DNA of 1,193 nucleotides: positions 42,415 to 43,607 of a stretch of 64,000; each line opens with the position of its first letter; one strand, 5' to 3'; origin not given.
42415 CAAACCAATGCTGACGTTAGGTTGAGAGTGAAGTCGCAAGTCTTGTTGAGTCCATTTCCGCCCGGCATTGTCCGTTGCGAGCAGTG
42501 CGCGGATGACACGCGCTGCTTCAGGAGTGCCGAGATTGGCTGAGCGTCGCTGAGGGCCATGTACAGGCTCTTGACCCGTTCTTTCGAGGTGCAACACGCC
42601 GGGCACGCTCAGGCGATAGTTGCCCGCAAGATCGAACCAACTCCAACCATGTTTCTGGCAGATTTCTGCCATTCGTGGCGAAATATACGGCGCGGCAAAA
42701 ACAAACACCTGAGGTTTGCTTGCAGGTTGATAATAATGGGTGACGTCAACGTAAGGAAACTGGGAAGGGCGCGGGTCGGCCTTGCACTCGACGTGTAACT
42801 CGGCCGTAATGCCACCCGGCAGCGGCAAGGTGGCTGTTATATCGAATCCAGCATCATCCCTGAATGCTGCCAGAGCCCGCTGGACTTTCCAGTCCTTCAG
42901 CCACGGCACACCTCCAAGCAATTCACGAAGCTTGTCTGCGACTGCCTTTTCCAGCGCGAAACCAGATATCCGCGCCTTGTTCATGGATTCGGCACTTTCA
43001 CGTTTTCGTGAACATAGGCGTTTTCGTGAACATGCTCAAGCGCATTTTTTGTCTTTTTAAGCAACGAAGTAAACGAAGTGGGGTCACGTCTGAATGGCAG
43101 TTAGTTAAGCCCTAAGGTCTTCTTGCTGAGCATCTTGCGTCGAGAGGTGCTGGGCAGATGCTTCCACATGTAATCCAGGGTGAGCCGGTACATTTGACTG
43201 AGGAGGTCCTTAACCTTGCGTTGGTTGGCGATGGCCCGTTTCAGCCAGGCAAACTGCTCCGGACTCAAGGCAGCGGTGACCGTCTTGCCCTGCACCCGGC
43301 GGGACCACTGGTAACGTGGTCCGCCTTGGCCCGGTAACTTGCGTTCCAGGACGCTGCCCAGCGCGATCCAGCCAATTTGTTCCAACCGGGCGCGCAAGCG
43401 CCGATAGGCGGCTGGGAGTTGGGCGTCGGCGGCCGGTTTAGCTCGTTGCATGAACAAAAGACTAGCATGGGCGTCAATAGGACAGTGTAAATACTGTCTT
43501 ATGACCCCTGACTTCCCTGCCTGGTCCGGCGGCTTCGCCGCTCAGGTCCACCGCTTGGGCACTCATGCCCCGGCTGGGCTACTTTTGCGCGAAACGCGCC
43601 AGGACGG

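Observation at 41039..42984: AbiE-like type IV toxin-antitoxin pair whose antitoxin-like partner carries an N-terminal PD-(D/E)xK module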

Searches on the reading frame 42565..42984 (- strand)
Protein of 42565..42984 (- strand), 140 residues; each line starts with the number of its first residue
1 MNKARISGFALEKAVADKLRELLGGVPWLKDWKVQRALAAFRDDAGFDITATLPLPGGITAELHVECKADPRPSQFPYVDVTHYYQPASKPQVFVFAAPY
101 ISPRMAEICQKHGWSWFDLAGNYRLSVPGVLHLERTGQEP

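Call 21: search_protein_representatives(protein=window:42565-42984:-)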
Query: 140 residues. Proteins with E-value up to 0.001 (for the whole library): 169; up to 1e-10: 61; up to 1e-30: 13. The best 150 are listed.
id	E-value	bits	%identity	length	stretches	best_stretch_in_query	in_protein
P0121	1.8e-43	164.3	62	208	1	7-140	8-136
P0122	7.4e-43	162.3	61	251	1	1-139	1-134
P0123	6.7e-41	155.9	58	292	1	2-140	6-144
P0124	2.5e-39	150.8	59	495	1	11-140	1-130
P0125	2.3e-37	144.4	55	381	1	1-140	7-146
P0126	1.3e-35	138.7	53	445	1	2-138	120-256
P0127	8.0e-35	136.2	58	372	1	6-137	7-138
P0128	7.4e-34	133.1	53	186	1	1-140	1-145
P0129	3.6e-32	127.6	53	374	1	10-140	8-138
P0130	4.0e-32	127.4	50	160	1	2-140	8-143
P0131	1.2e-31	125.9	51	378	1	1-140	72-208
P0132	2.0e-31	125.2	52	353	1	2-140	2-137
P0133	3.6e-31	124.4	48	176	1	6-140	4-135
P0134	3.4e-28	114.7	49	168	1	1-140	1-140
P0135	2.2e-26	108.8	45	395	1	1-138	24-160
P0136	2.6e-26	108.6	44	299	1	7-140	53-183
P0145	2.1e-22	95.9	50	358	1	7-117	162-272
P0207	5.0e-07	46.0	50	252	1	10-69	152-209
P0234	2.2e-05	40.7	31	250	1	11-137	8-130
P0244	6.6e-05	39.1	29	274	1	11-137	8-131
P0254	1.3e-04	38.2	33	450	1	62-137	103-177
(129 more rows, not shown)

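Call 32: search_solved_structures(query=A3, max_evalue=10, show_alignments=3)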
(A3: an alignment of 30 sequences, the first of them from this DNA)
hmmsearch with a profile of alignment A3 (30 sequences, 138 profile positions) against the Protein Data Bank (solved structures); distinct sequences matched with E-value up to 10: 1.
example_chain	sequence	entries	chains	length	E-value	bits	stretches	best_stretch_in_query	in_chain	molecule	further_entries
6egc_A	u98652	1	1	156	7.4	9.7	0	12-72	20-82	SC_2L4HC2_23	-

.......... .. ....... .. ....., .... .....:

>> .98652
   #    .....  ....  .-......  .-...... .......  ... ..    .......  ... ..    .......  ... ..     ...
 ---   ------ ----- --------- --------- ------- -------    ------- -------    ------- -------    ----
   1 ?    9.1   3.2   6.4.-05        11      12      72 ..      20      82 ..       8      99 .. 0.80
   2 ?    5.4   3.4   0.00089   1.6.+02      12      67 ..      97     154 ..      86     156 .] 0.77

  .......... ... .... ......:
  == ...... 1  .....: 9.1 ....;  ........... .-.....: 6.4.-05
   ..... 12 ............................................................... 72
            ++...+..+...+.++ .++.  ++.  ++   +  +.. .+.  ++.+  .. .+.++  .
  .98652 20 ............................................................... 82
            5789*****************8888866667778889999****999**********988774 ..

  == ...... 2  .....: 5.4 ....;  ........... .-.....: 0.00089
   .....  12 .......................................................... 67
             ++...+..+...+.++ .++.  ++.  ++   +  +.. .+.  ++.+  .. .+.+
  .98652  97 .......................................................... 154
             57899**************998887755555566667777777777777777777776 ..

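Call 43: predict_structure(alignment_id=A3)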
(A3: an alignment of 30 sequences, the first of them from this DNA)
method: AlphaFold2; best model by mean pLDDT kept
length: 138 residues; sequences in the alignment: 30
mean_pLDDT: 89.3   pTM: 0.84
mean pLDDT of the five models: 89.3, 88.7, 88.6, 88.1, 87.5
residues with pLDDT >= 90: 104; 70-90: 16; 50-70: 18; < 50: 0
segments of 3 or more residues with pLDDT < 50: none
pLDDT, mean of each block of 10 residues (from residue 1): 82 97 96 89 77 94 95 82 67 95 96 96 95 89
secondary structure, 60 per line:
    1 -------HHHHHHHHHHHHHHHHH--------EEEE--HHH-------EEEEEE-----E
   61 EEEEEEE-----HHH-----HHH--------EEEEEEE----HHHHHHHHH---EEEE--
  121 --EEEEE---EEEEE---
elements in order: H8-24 E33-36 E49-54 E60-67 E92-98 H103-111 E115-118 E123-127 E131-135

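Call 46: fold_search(model_id=the predicted structure, library=pdb)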
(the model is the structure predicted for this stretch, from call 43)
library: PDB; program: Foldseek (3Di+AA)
matches with E <= 10: 522; with E <= 0.001: 0
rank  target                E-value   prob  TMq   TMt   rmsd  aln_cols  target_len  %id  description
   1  5gkj_B                4.3e-03  0.98  0.40  0.27   5.3       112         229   12  Structure of EndoMS in apo form (released 2016-11-02)
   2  4f0p_B                1.6e-02  0.99  0.51  0.19   4.4       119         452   12  MspJI Restriction Endonuclease - P31 Form (released 2012-08-08)
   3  4f0q_D                4.4e-02  0.98  0.57  0.20   3.7       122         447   11  MspJI Restriction Endonuclease - P21 Form (released 2012-08-08)
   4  9ibq_A                5.0e-02  0.66  0.41  0.24   6.1       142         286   10  Structure of BstEII with DNA substrate (released 2026-03-04)
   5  8bao_B                5.4e-02  0.72  0.39  0.18   5.6       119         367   18  Dysgonamonadaceae bacterium CRISPR ancillary nuclease 2 (released 2022-11-30)
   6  5gke_A                5.7e-02  0.66  0.41  0.27   7.7       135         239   12  Structure of EndoMS-dsDNA1 complex (released 2016-11-02)
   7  2wcw_D                5.7e-02  0.47  0.35  0.37   8.5       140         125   12  1.6A resolution structure of Archaeoglobus fulgidus Hjc, a Holliday junction resolvase from an archaeal hyperthermophi (released 2009-03-24)
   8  8bao_A                6.9e-02  0.60  0.39  0.19   5.7       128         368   17  Dysgonamonadaceae bacterium CRISPR ancillary nuclease 2 (released 2022-11-30)
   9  2vld_A                7.9e-02  0.75  0.43  0.29   5.3       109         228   15  crystal structure of a repair endonuclease from Pyrococcus abyssi (released 2009-05-19)
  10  4f0p_A                8.4e-02  0.77  0.45  0.17   4.6       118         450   12  MspJI Restriction Endonuclease - P31 Form (released 2012-08-08)
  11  1xmx                  1.0e-01  0.47  0.39  0.18   8.1       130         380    7  Crystal structure of protein VC1899 from Vibrio cholerae (released 2004-11-16)
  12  8xl2_C                1.0e-01  0.33  0.33  0.05   6.2       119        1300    7  Human acetyl-CoA carboxylase 1 filament in complex with acetyl-CoA (ACC1-inact) (released 2024-10-23)
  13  6g2h_A                1.2e-01  0.33  0.38  0.10   6.2       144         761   11  Filament of acetyl-CoA carboxylase and BRCT domains of BRCA1 (ACC-BRCT) core at 4.6 A resolution (released 2018-06-13)
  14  2vld_B                1.3e-01  0.60  0.41  0.29   5.5       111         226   16  crystal structure of a repair endonuclease from Pyrococcus abyssi (released 2009-05-19)
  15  5gkj_A                1.6e-01  0.54  0.38  0.28   6.6       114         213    9  Structure of EndoMS in apo form (released 2016-11-02)
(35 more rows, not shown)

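Call 67: search_protein_families(library=pfam, proteins=[P0124, P0126, P0145, P0254, P0123, P0136, P0207, P0234, P0244], max_evalue=0.01)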
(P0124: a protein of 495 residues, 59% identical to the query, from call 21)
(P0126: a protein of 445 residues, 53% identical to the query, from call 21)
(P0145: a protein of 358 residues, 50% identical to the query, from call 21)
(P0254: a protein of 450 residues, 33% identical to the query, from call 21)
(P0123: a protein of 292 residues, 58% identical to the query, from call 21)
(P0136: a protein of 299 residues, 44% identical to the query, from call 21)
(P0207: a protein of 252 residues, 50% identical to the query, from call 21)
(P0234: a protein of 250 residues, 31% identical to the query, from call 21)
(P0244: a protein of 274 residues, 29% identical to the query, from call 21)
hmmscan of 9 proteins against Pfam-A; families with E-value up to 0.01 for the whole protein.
P0124 (495 aa): 1 family
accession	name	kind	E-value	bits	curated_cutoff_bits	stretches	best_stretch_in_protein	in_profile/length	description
PF09952.14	AbiEi_2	-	2.9e-05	24.9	21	1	208-354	6-142/143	Transcriptional regulator, AbiEi antitoxin, Type IV TA system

P0126 (445 aa): 0 families

P0145 (358 aa): 0 families

P0254 (450 aa): 1 family
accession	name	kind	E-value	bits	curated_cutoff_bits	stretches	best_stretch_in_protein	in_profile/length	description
PF09952.14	AbiEi_2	-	3.8e-14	53.7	21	1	248-394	1-141/143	Transcriptional regulator, AbiEi antitoxin, Type IV TA system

P0123 (292 aa): 0 families

P0136 (299 aa): 0 families

P0207 (252 aa): 0 families

P0234 (250 aa): 1 family
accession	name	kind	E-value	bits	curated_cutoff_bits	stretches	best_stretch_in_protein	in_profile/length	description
PF09952.14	AbiEi_2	-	4.6e-05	24.2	21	1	186-246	86-142/143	Transcriptional regulator, AbiEi antitoxin, Type IV TA system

P0244 (274 aa): 2 families
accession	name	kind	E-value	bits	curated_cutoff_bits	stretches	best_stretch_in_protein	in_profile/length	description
PF01939.22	NucS_C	-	0.00022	21.6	24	1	56-115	45-107/124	Endonuclease NucS C-terminal domain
PF09952.14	AbiEi_2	-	0.00049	20.9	21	1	202-269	1-65/143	Transcriptional regulator, AbiEi antitoxin, Type IV TA system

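Call 74: search_protein_families(library=pfam, alignment_id=A5, max_evalue=0.1)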
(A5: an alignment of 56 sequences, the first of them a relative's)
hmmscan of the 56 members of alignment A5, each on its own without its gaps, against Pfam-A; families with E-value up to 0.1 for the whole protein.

A. member 1, P0185 (366 aa): 1 family
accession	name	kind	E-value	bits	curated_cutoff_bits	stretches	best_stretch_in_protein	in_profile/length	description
PF09952.14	AbiEi_2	-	4.1e-09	37.3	21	1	210-357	1-139/143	Transcriptional regulator, AbiEi antitoxin, Type IV TA system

B. families by the number of members that match (of 56 scanned): 29 families (the first 25 are shown)
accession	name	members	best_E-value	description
PF09952.14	AbiEi_2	29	6.3e-15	Transcriptional regulator, AbiEi antitoxin, Type IV TA system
PF01047.28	MarR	6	0.002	MarR family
PF12802.13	MarR_2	5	1.1e-05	MarR family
PF13545.12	HTH_Crp_2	5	0.00034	Crp-like helix-turn-helix domain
PF01939.22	NucS_C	4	0.00022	Endonuclease NucS C-terminal domain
PF09339.16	HTH_IclR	4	0.0073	IclR helix-turn-helix domain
PF04471.18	Mrr_cat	3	0.00054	Restriction endonuclease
PF25213.1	HVO_A0261_N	2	0.0021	HVO_A0261 N-terminal domain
PF04313.20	HSDR_N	2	0.024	Type I restriction enzyme R protein N terminus (HSDR_N)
PF19980.4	DUF6416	2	0.066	Family of unknown function (DUF6416)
PF05973.20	Gp49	1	1.3e-07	Phage derived protein Gp49-like (DUF891)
PF01978.25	TrmB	1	0.00016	Sugar-specific transcriptional regulator TrmB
PF25212.1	HVO_A0114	1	0.00098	HVO_A0114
PF13384.12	HTH_23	1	0.0014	Homeodomain-like domain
PF13730.12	HTH_36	1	0.013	Helix-turn-helix domain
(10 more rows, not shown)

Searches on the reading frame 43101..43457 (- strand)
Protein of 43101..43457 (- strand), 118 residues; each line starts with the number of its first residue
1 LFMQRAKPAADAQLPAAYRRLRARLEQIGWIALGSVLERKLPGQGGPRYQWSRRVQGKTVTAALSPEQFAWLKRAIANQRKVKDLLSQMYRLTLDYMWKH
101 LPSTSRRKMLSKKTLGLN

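Call 3: search_protein_families(library=pfam, proteins=[window:43101-43457:-], max_evalue=1)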
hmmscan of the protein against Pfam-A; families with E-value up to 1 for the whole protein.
window:43101-43457:- (118 aa): 1 family
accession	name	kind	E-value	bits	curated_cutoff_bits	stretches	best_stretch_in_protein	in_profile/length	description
PF20586.3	DUF6788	-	2.3e-12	47.4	27.2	1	16-95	6-98/103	Family of unknown function (DUF6788)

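Call 4: search_protein_families(library=ncbifam, proteins=[window:43101-43457:-], max_evalue=1)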
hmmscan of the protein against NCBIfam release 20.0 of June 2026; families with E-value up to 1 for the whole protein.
window:43101-43457:- (118 aa): 0 families

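Call 5: search_protein_families(library=padloc, proteins=[window:43101-43457:-], max_evalue=1)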
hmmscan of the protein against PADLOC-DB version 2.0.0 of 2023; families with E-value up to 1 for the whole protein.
window:43101-43457:- (118 aa): 1 family
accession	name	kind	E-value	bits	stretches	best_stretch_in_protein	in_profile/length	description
PDLC03999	PD-Lambda-5_A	-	0.029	11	1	50-106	148-209/493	-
